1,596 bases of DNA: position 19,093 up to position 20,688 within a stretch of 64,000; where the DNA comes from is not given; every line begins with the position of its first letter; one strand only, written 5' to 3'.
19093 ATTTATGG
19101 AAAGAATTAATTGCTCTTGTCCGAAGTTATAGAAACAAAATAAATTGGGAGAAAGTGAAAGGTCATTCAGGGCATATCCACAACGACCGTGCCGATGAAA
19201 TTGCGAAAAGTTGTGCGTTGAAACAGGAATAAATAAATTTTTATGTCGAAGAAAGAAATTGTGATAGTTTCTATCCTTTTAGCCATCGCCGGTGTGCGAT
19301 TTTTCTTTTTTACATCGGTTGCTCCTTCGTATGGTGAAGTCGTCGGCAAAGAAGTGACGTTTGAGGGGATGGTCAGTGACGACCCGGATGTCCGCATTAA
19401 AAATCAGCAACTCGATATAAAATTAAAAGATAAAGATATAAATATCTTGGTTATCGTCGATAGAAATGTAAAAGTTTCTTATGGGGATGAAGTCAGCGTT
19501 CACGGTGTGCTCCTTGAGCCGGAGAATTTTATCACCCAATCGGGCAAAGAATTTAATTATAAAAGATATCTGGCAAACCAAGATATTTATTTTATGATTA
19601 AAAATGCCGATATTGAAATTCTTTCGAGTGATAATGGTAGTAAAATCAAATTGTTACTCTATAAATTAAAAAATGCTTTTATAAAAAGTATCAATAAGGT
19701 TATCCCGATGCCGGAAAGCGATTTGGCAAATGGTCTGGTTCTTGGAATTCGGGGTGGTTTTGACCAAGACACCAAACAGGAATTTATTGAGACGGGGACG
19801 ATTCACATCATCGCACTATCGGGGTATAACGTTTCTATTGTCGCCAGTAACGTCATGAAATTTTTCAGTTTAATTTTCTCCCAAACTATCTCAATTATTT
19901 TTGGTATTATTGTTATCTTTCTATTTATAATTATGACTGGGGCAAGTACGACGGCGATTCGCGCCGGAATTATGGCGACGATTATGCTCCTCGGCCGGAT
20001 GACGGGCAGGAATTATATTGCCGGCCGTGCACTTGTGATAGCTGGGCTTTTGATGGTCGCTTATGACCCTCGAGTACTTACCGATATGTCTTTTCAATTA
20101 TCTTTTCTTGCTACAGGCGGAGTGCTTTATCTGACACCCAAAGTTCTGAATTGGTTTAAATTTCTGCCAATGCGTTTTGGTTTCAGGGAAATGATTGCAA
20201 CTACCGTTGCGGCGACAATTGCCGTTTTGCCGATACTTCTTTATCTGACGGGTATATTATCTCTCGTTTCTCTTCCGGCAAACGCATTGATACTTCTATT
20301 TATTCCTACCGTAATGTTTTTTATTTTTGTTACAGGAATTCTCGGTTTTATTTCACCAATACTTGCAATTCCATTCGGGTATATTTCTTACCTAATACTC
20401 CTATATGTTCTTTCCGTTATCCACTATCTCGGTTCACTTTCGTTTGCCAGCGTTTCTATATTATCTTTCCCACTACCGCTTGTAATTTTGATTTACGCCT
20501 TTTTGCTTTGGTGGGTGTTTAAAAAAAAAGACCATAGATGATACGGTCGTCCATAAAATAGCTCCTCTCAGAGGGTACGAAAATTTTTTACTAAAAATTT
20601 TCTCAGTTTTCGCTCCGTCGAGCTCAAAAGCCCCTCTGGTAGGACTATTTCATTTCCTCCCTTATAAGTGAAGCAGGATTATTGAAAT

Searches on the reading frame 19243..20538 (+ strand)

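Call 70: search_protein_families(library=pfam, proteins=[window:19243-20538:+], max_evalue=0.001)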
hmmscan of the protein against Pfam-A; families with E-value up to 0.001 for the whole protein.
window:19243-20538:+ (432 aa): 2 families
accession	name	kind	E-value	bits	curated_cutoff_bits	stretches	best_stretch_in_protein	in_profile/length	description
PF03772.21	Competence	-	1.2e-45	156.5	23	1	165-427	1-266/270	Competence protein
PF13567.11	DUF4131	-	5.9e-11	42.8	31.6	1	7-125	33-163/165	Domain of unknown function (DUF4131)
